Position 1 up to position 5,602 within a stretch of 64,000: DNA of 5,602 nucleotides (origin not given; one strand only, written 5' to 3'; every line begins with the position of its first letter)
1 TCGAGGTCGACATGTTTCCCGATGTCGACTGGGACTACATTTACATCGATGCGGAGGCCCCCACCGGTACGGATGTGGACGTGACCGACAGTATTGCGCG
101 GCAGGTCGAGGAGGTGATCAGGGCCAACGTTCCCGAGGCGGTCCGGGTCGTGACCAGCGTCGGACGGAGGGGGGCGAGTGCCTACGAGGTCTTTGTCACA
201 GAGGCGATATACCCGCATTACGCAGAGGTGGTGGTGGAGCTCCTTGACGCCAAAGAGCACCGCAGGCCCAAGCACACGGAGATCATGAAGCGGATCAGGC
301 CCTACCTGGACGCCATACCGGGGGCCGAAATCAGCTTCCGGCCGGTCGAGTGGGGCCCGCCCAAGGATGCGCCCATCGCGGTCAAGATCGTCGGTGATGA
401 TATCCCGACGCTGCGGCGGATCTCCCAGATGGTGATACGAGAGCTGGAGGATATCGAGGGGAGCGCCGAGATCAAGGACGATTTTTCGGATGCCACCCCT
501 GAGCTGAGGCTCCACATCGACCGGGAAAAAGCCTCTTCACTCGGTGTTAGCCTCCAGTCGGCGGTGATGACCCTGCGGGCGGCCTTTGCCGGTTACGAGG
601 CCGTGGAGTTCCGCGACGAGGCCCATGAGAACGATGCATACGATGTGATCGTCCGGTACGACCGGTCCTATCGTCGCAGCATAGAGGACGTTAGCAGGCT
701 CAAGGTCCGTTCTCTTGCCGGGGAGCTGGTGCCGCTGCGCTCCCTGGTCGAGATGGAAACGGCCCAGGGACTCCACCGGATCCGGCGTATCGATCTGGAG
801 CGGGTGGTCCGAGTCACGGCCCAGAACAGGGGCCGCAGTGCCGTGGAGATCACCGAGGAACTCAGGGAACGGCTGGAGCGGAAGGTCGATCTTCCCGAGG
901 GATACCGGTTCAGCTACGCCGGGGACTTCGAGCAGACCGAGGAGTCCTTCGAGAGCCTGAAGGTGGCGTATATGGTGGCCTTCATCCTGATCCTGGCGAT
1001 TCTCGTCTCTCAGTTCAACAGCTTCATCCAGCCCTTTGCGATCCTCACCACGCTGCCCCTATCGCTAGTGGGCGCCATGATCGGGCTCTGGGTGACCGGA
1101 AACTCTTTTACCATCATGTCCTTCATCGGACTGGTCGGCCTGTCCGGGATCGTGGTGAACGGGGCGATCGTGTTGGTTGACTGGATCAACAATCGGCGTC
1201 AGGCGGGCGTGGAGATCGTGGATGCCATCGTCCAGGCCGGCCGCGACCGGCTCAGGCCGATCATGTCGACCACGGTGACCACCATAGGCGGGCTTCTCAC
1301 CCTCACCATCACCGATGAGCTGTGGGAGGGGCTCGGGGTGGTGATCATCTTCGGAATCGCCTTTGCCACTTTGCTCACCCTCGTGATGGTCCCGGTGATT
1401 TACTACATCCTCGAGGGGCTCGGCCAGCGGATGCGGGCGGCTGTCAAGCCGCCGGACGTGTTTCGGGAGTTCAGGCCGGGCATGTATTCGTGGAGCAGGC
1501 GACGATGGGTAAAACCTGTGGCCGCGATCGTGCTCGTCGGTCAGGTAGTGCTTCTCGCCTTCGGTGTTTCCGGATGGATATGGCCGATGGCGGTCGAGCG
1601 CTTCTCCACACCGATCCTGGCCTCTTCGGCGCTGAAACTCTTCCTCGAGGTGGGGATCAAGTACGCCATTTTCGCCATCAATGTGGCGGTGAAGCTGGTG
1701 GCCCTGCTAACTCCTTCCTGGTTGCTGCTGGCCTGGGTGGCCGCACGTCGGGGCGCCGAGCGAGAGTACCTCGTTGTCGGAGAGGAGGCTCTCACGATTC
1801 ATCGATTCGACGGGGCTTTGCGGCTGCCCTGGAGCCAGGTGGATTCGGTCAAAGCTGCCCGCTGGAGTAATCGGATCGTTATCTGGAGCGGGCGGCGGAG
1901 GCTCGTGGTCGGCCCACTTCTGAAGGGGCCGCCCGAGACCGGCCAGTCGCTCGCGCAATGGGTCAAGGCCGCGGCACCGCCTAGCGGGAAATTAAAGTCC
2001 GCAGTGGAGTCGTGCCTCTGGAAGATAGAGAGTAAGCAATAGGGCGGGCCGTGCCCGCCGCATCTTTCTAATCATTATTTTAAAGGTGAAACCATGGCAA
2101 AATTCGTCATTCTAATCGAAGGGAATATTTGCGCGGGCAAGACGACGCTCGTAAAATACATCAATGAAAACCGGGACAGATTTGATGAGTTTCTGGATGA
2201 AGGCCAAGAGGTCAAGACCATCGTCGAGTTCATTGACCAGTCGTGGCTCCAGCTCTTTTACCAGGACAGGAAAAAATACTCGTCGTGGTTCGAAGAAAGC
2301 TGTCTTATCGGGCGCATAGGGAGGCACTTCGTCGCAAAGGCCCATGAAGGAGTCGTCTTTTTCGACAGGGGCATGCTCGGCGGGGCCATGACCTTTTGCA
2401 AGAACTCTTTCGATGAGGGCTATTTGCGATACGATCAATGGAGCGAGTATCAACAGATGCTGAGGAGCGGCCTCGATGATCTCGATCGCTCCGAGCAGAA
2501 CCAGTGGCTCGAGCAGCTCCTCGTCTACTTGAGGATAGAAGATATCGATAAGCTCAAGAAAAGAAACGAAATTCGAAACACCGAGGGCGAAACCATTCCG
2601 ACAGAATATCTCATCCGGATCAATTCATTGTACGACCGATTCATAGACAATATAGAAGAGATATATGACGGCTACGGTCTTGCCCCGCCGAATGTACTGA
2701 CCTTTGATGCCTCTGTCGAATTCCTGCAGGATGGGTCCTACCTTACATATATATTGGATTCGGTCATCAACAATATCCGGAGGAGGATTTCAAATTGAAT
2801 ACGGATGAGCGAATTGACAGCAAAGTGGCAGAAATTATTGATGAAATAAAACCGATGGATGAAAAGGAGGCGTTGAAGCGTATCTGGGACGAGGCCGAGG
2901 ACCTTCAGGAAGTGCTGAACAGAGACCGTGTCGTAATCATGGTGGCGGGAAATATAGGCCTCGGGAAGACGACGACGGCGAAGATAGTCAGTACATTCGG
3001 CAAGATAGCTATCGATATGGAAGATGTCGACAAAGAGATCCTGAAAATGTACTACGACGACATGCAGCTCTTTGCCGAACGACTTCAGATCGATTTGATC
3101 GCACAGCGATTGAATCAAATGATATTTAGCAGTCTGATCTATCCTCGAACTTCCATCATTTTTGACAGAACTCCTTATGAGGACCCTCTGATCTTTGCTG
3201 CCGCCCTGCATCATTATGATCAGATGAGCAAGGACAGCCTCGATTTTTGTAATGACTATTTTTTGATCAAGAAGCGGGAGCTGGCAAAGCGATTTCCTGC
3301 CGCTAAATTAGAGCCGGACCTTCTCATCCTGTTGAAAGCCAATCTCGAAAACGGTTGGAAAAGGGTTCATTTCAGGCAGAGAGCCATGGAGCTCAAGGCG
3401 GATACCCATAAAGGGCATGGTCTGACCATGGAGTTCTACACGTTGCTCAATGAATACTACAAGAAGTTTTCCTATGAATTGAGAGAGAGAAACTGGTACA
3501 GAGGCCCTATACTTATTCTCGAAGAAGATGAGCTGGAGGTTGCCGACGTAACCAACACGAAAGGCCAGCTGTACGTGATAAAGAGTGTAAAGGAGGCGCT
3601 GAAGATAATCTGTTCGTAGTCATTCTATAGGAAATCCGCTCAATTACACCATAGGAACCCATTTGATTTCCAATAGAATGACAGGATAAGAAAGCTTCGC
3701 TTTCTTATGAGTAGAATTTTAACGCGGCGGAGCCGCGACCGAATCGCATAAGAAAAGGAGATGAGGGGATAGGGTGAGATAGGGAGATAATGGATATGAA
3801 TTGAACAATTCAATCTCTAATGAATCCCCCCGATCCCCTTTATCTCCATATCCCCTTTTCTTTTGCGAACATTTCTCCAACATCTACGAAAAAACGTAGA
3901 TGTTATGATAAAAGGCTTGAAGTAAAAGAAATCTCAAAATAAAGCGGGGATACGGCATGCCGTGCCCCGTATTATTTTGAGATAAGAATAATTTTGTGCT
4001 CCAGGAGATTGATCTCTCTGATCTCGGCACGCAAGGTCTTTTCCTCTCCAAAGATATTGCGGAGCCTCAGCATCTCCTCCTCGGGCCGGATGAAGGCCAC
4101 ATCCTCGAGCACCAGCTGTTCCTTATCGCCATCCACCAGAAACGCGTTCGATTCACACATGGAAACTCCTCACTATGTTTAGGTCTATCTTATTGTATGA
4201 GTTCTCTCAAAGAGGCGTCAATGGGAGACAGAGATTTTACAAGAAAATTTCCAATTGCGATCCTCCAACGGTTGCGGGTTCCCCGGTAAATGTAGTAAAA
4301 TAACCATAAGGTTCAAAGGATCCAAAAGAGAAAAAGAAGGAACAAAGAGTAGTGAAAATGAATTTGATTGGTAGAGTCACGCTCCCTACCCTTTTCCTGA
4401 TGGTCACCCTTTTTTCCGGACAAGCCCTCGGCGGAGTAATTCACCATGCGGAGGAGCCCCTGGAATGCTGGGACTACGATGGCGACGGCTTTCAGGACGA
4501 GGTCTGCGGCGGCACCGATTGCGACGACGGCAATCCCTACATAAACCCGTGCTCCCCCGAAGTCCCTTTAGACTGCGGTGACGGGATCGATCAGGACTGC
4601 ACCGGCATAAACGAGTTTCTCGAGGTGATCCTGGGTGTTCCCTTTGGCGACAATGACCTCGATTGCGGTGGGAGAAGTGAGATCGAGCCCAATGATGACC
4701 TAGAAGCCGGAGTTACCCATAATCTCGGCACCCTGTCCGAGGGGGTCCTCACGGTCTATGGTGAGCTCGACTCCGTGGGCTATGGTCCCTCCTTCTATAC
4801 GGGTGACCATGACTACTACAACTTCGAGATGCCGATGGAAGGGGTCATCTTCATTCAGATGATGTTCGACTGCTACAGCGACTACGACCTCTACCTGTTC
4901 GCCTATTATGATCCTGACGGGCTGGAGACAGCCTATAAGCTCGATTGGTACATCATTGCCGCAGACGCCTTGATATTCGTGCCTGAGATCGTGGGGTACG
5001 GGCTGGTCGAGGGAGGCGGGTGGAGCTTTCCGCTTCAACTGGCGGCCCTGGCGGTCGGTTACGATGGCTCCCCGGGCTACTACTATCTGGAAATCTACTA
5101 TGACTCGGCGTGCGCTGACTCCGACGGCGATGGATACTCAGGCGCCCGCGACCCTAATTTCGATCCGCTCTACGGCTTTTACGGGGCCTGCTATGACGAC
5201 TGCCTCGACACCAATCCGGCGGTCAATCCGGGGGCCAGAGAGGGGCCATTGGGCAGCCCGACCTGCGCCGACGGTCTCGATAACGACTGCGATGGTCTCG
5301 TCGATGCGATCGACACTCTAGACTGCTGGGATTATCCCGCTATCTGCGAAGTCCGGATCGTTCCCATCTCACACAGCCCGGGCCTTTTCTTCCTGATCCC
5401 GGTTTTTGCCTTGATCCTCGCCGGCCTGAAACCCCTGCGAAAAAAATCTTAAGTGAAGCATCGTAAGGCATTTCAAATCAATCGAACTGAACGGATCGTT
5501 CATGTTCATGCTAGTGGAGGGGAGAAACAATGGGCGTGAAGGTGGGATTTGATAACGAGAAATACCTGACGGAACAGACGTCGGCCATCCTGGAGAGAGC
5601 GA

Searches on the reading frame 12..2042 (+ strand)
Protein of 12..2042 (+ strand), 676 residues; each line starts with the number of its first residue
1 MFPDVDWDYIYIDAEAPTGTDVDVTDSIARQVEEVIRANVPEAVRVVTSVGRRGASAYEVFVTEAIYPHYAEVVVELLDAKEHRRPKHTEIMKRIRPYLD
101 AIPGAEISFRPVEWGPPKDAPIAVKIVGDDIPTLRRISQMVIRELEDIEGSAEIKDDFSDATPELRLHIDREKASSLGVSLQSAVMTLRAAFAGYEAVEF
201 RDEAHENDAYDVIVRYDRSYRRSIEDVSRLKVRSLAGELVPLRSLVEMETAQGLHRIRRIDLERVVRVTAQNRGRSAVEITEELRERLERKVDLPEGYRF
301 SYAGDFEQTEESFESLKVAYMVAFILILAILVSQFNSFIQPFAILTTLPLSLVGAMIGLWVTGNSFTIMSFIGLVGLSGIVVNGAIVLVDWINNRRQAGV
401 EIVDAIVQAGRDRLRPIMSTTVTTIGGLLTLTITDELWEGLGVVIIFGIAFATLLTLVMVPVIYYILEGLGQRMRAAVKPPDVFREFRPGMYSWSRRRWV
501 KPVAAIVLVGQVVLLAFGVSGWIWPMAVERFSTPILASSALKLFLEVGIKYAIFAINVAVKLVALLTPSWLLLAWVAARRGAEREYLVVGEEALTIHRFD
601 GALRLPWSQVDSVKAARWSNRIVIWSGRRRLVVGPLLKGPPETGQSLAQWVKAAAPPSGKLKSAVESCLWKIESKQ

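Call 54: search_protein_families(library=pfam, proteins=[window:12-2042:+], max_evalue=0.0001)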
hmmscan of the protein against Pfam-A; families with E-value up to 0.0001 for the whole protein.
window:12-2042:+ (676 aa): 1 family
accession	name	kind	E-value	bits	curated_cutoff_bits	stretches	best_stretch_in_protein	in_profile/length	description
PF00873.25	ACR_tran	-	6.5e-92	309.3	28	1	2-467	553-1020/1021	AcrB/AcrD/AcrF family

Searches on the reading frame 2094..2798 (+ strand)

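Call 22: search_protein_families(library=pfam, proteins=[window:2094-2798:+], max_evalue=0.001)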
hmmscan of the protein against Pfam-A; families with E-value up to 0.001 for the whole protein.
window:2094-2798:+ (234 aa): 2 families
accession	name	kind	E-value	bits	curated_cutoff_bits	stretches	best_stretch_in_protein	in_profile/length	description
PF01712.25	dNK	-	4.1e-25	89.2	27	1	6-224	1-198/203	Deoxynucleoside kinase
PF13521.12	AAA_28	-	0.00012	22.7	27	1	6-96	2-85/164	AAA domain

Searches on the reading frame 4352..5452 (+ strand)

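Call 22: search_protein_families(library=pfam, proteins=[window:4352-5452:+], max_evalue=0.001)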
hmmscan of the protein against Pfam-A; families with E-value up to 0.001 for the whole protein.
window:4352-5452:+ (366 aa): 1 family
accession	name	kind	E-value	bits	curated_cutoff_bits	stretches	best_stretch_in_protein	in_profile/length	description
PF11617.13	Cu-binding_MopE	-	8e-09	36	27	2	283-318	1-29/30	Putative metal-binding motif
